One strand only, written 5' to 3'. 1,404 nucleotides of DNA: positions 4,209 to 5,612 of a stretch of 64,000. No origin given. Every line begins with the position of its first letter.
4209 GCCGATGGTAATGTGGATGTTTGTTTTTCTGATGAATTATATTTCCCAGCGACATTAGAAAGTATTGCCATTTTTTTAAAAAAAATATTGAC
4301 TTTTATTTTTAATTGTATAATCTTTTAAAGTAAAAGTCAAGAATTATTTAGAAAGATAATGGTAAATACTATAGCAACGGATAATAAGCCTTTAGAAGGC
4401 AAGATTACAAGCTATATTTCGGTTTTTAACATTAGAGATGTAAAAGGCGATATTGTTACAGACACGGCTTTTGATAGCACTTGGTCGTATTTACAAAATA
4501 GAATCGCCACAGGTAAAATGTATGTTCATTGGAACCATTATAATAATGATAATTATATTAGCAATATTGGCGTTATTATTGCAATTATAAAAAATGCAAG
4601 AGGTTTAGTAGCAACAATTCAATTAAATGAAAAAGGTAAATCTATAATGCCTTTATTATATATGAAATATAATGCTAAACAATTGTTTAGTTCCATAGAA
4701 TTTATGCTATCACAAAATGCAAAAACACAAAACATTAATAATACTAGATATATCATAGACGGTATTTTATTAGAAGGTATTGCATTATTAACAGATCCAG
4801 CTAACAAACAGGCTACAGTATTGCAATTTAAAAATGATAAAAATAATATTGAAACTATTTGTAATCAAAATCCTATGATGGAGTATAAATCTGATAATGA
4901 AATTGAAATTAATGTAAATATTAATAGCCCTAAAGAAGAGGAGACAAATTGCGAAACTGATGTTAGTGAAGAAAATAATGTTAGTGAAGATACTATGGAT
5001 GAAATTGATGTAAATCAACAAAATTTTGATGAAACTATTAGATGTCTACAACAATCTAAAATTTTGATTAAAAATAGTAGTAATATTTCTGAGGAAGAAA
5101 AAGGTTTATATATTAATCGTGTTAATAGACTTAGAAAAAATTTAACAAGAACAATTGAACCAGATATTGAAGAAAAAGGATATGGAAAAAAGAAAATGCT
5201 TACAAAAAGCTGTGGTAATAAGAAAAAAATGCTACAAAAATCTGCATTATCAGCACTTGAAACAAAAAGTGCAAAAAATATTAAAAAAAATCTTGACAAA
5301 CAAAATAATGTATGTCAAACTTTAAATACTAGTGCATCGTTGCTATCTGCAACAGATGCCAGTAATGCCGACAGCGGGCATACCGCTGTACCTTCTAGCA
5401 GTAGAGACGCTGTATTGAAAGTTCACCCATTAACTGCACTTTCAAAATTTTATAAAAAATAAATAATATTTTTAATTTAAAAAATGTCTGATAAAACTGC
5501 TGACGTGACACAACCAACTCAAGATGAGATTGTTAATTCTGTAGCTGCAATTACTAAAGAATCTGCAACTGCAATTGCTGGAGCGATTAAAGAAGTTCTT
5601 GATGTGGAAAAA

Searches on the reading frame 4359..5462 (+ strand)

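Call 43: search_protein_families(library=phrogs, proteins=[window:4359-5462:+], max_evalue=0.00001)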
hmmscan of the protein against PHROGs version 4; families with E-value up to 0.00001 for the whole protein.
window:4359-5462:+ (367 aa): 1 family
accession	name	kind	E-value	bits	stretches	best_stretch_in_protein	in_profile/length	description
phrog_3244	-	head and packaging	6.3e-07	30.4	1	6-269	25-286/326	head maturation protease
